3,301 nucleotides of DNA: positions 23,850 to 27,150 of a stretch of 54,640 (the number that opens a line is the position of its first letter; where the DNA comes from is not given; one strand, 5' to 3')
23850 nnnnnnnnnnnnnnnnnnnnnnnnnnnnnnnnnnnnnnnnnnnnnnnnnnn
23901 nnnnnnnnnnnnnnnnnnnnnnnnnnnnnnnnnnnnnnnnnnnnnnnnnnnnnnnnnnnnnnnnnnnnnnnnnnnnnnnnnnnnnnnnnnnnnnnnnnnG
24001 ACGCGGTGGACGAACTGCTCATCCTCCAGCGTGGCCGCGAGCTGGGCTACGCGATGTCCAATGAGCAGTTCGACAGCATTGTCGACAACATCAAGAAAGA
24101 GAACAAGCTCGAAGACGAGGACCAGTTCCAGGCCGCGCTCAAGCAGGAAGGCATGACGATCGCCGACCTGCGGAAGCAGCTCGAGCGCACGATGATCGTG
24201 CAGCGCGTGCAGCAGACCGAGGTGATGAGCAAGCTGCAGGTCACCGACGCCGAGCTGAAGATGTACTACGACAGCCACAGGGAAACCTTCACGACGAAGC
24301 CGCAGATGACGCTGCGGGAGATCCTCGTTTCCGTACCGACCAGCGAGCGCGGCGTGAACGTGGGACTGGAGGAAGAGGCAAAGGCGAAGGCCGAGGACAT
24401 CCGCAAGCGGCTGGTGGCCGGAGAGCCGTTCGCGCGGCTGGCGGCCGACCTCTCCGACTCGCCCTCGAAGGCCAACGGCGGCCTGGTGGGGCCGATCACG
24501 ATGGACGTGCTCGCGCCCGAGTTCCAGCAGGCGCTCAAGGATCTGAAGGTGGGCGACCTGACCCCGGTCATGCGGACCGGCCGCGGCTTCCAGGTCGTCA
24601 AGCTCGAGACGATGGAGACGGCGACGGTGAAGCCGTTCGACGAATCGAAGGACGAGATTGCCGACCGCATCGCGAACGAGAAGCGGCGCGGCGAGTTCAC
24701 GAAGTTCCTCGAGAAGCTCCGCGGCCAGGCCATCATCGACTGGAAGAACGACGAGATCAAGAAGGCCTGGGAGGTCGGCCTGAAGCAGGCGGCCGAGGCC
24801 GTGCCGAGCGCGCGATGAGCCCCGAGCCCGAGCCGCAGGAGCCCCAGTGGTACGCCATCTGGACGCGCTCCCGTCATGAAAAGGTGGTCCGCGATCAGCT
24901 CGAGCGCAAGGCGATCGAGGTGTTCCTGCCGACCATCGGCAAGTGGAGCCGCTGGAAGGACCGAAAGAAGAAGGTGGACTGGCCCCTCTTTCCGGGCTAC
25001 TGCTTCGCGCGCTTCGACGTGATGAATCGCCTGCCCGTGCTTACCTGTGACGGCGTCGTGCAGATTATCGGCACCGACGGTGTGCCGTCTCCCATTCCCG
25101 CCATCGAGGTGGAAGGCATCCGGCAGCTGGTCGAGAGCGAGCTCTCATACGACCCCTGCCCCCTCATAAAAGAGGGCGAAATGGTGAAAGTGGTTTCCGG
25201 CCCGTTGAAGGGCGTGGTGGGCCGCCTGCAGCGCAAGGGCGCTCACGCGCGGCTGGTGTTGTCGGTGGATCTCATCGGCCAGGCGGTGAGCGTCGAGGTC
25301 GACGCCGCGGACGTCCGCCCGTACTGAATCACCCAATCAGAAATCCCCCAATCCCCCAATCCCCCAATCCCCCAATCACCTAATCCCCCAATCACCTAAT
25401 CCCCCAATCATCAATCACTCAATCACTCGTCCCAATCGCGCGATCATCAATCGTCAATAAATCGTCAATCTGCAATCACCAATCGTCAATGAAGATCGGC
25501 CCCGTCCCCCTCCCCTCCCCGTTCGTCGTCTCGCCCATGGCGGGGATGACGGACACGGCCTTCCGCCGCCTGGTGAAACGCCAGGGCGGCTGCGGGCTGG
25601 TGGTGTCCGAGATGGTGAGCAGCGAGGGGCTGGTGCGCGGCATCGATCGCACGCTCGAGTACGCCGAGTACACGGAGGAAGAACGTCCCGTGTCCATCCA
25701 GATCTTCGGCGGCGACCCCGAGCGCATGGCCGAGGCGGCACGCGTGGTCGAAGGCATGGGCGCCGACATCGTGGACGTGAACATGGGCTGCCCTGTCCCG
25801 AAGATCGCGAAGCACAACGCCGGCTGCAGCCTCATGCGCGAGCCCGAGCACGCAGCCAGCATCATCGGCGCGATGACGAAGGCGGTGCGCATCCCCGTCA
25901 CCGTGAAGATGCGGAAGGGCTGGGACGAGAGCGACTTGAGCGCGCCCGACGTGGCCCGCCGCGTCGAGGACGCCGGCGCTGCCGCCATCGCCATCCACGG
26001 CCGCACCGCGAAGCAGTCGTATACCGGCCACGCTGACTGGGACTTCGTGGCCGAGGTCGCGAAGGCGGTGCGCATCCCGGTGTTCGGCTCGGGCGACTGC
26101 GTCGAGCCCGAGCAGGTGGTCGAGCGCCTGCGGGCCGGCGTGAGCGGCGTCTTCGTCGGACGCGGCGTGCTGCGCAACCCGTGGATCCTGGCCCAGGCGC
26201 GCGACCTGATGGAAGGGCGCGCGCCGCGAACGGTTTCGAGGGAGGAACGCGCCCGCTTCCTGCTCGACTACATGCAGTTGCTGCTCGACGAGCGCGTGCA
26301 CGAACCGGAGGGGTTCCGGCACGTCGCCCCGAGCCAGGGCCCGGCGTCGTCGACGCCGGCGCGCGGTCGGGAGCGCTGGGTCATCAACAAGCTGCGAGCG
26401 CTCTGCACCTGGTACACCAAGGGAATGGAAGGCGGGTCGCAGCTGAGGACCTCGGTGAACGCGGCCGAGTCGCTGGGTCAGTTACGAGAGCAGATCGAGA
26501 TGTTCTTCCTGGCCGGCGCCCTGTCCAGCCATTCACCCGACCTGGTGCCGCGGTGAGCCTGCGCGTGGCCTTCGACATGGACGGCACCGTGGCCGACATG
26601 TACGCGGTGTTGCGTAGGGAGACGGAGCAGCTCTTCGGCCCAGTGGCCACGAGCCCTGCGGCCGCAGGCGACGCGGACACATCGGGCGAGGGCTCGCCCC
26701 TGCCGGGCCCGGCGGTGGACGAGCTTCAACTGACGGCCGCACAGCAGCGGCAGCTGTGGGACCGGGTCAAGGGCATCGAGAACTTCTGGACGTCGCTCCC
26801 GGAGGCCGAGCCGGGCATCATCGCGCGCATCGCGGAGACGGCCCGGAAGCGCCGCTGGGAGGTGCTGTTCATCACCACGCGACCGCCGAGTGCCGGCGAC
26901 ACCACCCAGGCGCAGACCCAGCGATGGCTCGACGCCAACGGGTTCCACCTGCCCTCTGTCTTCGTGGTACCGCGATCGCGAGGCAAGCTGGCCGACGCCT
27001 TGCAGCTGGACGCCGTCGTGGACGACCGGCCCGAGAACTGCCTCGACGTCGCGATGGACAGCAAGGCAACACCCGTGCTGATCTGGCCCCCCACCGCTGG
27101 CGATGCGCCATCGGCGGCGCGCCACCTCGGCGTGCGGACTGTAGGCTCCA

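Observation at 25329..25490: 160-nt G-depleted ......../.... microsatellite-like tract forming the entire dusB leader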

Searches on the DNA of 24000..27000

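Call 6: search_rna_families(source=window, start=24000, end=27000, threshold=evalue, max_evalue=1)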
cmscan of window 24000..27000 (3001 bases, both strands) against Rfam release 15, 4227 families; matches with E-value up to 1: 1.
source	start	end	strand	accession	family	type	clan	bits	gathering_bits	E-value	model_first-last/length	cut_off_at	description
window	26024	26054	-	RF00453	Cardiovirus_CRE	Cis-reg;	-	24.2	37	0.29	1-33/33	no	Cardiovirus cis-acting replication element (CRE)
